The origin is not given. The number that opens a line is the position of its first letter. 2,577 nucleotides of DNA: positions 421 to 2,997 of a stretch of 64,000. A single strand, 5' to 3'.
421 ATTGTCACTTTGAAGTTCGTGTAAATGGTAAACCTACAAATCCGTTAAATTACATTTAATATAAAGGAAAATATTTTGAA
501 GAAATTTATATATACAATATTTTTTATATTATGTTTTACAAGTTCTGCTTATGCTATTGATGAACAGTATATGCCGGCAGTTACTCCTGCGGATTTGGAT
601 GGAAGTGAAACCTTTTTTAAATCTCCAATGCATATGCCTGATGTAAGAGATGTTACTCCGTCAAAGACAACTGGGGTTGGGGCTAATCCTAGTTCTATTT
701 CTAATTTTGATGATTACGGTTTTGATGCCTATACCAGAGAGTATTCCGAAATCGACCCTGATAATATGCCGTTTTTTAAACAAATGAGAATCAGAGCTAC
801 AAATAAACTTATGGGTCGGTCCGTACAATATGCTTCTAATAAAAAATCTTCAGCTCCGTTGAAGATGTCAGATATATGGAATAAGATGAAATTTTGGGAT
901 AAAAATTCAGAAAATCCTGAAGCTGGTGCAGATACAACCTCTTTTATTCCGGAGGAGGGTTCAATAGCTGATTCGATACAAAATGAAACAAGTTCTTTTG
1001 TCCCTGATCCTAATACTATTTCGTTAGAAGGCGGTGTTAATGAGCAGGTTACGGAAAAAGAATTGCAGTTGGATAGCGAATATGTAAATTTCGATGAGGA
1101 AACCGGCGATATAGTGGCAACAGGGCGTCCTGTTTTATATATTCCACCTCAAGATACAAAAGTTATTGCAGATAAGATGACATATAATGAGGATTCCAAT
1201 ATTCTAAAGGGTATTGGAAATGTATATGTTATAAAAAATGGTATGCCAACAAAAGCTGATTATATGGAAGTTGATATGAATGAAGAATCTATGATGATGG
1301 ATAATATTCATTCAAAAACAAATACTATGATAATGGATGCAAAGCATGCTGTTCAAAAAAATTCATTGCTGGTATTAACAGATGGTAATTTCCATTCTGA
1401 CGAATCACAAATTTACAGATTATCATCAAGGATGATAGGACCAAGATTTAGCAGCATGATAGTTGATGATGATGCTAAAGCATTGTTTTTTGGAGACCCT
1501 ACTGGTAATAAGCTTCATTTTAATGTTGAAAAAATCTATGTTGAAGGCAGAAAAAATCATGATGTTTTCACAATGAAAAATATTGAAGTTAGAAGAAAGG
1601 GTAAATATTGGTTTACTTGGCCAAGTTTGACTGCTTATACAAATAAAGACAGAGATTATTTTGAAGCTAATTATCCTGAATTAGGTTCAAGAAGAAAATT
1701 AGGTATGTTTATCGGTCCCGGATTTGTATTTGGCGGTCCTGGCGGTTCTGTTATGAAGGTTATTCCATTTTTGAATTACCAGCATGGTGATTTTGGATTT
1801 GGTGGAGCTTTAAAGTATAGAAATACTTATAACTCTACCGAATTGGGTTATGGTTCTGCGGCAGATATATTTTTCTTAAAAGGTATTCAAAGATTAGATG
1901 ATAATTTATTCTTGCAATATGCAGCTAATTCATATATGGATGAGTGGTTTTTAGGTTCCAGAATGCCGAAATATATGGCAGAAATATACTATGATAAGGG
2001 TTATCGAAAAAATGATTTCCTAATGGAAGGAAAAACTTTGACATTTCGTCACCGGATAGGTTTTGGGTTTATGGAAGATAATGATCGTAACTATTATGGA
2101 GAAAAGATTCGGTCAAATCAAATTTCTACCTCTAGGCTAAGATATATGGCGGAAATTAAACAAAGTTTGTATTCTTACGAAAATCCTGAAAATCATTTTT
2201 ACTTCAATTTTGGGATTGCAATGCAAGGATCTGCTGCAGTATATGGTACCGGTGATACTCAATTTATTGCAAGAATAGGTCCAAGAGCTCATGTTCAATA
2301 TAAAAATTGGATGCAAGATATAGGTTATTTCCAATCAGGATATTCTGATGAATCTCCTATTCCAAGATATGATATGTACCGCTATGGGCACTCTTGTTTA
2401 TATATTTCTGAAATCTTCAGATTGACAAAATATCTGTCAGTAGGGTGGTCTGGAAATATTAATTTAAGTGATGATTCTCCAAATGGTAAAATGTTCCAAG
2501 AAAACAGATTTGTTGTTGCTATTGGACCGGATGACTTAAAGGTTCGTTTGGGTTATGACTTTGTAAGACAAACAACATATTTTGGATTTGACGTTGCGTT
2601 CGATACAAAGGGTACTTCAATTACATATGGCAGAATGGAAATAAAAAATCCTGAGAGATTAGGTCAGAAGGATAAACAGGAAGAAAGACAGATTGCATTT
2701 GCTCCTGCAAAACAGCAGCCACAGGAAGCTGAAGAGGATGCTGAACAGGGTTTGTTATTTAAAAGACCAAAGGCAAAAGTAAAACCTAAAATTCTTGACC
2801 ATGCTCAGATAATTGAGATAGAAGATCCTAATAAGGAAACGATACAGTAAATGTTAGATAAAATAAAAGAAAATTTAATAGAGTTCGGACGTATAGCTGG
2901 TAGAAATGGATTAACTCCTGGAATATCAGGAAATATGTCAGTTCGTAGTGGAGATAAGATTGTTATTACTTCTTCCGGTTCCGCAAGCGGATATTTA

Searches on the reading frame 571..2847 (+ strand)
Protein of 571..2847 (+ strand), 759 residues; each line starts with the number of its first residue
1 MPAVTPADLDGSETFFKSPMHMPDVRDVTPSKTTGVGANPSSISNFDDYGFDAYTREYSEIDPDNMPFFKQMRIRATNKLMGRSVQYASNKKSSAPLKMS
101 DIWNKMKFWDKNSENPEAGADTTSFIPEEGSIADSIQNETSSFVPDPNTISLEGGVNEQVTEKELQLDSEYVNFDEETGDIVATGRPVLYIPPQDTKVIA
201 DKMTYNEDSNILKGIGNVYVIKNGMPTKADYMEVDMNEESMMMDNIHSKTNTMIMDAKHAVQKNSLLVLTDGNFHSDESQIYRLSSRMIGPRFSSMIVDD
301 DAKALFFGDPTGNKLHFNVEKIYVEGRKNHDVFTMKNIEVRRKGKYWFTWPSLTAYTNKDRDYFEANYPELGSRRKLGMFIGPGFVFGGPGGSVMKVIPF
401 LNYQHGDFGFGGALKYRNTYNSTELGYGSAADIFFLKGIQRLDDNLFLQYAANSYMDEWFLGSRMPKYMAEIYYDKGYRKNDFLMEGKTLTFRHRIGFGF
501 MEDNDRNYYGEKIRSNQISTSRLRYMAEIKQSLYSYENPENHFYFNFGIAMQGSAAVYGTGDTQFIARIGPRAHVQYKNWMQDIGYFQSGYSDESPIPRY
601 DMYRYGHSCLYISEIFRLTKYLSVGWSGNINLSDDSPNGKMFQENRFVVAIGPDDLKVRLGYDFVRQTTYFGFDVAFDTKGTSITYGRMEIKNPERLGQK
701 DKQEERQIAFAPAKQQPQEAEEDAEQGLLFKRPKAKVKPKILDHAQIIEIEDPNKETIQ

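Call 52: search_protein_families(library=pfam, proteins=[window:571-2847:+], max_evalue=1)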
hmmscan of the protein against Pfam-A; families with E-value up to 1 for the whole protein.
window:571-2847:+ (759 aa): 1 family
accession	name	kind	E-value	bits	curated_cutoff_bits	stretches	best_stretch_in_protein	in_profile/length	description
PF03968.19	LptD_N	-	0.014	16.1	20.4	1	198-253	2-56/113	LptA/(LptD N-terminal domain) LPS transport protein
